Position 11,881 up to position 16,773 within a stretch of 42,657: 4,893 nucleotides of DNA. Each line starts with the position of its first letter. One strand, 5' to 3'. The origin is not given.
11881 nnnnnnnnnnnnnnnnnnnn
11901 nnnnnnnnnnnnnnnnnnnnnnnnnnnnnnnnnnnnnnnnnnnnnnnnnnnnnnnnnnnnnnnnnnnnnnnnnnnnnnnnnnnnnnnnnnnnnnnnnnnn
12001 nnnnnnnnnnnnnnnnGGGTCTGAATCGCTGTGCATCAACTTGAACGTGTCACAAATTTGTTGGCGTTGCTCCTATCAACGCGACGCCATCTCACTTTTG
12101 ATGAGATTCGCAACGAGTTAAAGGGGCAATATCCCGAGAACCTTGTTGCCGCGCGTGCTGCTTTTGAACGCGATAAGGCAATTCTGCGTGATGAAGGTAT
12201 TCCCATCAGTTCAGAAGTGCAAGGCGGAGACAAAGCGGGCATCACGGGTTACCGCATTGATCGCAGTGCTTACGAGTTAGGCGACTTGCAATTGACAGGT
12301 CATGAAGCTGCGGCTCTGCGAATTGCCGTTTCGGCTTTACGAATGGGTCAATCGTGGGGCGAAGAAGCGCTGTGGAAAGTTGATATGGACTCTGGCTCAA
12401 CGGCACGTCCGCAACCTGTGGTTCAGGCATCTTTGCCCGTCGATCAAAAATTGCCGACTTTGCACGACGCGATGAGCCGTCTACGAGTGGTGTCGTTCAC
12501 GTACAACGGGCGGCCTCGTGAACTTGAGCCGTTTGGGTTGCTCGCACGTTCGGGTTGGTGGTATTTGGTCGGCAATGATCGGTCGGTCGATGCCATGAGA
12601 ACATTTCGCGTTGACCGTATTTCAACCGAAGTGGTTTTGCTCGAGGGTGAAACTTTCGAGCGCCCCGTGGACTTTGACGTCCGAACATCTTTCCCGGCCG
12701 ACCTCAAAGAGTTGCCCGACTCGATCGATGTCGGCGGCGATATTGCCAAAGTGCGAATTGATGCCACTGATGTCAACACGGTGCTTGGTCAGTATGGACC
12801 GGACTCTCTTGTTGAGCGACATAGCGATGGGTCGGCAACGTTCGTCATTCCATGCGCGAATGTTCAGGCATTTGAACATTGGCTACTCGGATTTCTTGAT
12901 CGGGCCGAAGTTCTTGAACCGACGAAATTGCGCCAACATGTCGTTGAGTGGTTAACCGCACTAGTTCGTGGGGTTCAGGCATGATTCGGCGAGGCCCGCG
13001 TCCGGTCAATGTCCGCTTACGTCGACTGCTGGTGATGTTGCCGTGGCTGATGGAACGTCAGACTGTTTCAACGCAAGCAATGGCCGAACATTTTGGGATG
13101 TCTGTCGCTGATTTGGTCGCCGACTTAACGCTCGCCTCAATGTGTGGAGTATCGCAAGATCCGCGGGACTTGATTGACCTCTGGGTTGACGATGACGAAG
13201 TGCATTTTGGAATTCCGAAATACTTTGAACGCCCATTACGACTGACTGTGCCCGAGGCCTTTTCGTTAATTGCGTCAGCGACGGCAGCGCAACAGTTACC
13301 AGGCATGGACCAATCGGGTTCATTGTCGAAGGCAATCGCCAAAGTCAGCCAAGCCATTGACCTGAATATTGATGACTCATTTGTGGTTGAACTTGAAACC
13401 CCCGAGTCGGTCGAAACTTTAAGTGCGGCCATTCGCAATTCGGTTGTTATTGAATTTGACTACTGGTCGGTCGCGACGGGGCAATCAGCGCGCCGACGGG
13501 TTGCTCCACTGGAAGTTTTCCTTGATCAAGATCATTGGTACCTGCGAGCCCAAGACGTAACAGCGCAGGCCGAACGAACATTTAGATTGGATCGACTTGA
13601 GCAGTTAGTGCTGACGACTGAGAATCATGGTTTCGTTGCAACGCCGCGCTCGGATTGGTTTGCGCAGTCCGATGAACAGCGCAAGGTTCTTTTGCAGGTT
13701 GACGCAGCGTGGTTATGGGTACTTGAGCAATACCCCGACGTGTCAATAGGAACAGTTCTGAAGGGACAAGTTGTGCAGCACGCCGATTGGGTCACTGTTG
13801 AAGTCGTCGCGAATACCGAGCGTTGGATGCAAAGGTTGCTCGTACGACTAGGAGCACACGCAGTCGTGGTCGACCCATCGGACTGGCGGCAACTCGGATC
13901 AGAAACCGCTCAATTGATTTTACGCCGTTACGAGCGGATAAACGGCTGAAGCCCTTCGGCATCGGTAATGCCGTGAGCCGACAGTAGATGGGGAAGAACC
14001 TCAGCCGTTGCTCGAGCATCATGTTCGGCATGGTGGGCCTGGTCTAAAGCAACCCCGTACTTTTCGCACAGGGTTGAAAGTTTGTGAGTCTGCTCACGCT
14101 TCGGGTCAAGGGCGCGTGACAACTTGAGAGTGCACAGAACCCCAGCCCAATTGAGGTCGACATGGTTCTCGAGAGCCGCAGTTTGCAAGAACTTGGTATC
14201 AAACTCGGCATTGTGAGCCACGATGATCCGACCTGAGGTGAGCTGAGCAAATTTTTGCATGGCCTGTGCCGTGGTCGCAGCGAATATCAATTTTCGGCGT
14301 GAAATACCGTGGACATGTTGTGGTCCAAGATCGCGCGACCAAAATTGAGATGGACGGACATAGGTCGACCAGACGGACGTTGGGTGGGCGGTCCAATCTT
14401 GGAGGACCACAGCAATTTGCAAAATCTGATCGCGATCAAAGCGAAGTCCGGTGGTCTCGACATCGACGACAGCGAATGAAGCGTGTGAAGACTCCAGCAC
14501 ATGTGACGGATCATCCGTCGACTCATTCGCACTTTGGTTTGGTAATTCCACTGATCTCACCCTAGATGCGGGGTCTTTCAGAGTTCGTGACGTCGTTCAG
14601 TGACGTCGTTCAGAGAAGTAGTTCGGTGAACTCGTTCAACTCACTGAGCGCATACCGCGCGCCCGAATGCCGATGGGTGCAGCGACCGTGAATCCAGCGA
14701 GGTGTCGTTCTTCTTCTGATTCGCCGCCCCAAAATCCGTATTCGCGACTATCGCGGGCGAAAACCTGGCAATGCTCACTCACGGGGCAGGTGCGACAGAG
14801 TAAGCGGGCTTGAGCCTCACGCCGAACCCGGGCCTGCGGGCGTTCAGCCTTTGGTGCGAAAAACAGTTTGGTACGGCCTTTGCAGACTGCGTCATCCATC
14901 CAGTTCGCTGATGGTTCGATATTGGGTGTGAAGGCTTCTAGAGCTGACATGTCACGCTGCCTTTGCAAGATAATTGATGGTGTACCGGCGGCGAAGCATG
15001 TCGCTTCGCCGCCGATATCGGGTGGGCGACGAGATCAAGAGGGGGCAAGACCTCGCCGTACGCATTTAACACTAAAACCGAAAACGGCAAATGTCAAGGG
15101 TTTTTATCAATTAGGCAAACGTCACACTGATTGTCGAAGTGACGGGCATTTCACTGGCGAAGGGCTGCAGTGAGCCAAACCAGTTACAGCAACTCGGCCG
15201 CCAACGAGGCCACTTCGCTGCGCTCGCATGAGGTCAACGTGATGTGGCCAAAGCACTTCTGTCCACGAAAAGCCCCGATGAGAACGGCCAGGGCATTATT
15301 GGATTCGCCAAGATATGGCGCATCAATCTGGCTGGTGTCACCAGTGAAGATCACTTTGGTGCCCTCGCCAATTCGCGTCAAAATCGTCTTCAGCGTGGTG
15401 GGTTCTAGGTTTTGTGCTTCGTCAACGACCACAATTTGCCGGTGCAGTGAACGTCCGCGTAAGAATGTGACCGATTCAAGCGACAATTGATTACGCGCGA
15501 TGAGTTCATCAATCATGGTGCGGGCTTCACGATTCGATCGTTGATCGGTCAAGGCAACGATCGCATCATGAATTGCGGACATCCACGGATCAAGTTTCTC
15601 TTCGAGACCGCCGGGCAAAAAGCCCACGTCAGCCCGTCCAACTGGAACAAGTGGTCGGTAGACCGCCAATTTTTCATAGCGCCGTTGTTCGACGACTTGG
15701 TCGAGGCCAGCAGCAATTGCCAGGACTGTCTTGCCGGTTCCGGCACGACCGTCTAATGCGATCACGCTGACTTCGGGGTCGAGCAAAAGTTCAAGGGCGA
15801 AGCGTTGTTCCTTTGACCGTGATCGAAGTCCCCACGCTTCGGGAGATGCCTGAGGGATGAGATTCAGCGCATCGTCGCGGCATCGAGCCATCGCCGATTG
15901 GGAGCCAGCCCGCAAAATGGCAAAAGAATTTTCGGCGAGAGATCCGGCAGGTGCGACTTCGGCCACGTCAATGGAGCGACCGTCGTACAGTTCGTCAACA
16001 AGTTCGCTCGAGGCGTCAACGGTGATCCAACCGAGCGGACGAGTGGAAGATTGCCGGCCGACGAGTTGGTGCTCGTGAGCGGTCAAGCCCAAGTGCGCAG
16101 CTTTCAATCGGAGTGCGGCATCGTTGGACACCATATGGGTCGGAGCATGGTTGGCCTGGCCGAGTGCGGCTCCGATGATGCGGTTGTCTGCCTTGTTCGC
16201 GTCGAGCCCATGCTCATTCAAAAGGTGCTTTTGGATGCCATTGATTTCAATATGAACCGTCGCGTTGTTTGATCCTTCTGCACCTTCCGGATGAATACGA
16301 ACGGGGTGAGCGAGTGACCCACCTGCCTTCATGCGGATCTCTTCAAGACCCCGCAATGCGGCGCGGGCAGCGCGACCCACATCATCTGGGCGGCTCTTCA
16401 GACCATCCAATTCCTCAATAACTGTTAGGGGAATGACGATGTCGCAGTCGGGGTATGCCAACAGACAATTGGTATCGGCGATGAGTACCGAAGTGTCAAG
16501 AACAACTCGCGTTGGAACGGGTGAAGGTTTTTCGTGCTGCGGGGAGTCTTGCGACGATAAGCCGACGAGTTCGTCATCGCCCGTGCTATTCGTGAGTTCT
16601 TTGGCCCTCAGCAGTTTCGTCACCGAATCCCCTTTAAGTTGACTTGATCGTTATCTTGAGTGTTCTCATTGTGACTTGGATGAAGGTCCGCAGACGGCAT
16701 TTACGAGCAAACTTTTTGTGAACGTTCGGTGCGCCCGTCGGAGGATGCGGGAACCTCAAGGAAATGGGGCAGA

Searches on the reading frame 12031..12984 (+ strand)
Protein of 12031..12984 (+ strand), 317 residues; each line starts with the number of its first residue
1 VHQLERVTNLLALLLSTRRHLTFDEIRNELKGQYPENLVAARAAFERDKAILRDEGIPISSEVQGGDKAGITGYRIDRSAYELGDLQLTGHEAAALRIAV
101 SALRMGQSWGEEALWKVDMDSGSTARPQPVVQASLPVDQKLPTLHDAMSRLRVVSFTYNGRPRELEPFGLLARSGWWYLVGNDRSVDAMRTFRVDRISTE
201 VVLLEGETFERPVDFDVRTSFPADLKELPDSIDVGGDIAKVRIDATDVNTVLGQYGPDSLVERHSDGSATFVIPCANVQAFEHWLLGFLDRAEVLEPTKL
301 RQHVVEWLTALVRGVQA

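Call 23: search_protein_families(library=pfam, proteins=[window:12031-12984:+], max_evalue=0.001)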
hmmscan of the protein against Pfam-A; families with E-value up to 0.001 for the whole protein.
window:12031-12984:+ (317 aa): 2 families
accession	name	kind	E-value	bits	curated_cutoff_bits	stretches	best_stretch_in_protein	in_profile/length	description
PF13280.12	WYL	-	5e-15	55.7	21.8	1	140-198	2-66/70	WYL domain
PF25583.1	WCX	-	1.3e-11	45.1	23.9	1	239-311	5-75/76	WCX domain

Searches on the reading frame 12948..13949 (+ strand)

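Call 23: search_protein_families(library=pfam, proteins=[window:12948-13949:+], max_evalue=0.001)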
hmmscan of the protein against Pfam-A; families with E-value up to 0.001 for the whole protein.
window:12948-13949:+ (333 aa): 3 families
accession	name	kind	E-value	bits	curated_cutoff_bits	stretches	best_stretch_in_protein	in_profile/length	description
PF19187.6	HTH_PafC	-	3.4e-26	91.8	32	1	23-134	2-114/115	PafC helix-turn-helix domain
PF13280.12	WYL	-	7.6e-15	55.1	21.8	1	155-220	3-68/70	WYL domain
PF25583.1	WCX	-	2.6e-06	28.1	23.9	1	247-316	5-67/76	WCX domain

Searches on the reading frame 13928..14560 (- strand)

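Call 23: search_protein_families(library=pfam, proteins=[window:13928-14560:-], max_evalue=0.001)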
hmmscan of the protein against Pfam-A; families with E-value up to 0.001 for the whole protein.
window:13928-14560:- (210 aa): 3 families
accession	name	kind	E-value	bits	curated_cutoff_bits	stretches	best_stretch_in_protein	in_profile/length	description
PF00929.31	RNase_T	-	1.7e-23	84.4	24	1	31-189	2-164/164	Exonuclease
PF01612.26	DNA_pol_A_exo1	-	4.5e-07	30.3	23.6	1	98-174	62-134/173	3'-5' exonuclease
PF21762.3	DEDDh_C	-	6.9e-06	26.8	27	1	107-189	104-185/188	DNA polymerase III subunit epsilon-like, C-terminal domain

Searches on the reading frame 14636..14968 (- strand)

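Call 63: search_protein_families(library=pfam, proteins=[window:14636-14968:-], max_evalue=1)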
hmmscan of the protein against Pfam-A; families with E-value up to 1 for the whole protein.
window:14636-14968:- (110 aa): 1 family
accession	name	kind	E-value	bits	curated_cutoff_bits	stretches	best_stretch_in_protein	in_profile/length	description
PF02467.21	Whib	-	1.1e-13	52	23.6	1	23-89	1-63/65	Transcription factor WhiB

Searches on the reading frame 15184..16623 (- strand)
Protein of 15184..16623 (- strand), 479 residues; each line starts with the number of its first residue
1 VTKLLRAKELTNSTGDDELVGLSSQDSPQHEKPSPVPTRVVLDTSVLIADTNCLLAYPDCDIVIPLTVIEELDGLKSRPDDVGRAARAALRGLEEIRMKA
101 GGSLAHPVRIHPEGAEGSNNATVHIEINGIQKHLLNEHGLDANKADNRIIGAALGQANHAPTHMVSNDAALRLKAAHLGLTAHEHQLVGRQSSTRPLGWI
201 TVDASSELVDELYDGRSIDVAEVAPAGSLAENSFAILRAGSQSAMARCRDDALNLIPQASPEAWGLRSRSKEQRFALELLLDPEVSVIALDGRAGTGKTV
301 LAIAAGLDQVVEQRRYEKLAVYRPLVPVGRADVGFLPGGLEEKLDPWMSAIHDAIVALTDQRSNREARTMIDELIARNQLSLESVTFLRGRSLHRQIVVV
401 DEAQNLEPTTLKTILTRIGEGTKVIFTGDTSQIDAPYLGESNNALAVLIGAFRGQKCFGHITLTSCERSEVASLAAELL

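Call 23: search_protein_families(library=pfam, proteins=[window:15184-16623:-], max_evalue=0.001)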
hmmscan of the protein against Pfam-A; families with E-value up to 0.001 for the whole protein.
window:15184-16623:- (479 aa): 6 families
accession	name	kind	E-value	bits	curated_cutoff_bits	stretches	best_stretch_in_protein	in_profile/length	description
PF02562.22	PhoH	-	1.6e-43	149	27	1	267-465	3-188/205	PhoH-like protein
PF13638.12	PIN_4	-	1.4e-22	80.8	21.9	1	40-184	1-130/132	PIN domain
PF13604.12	AAA_30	-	2.4e-10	40.9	27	1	270-440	3-135/191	AAA domain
PF13245.12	AAA_19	-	3.5e-06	27.7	25.1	1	286-433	12-129/134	AAA domain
PF13401.12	AAA_22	-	1.4e-05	25.9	27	1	287-430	7-124/130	AAA domain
PF13191.12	AAA_16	-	0.00086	20.3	32.6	0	281-414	20-152/167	AAA ATPase domain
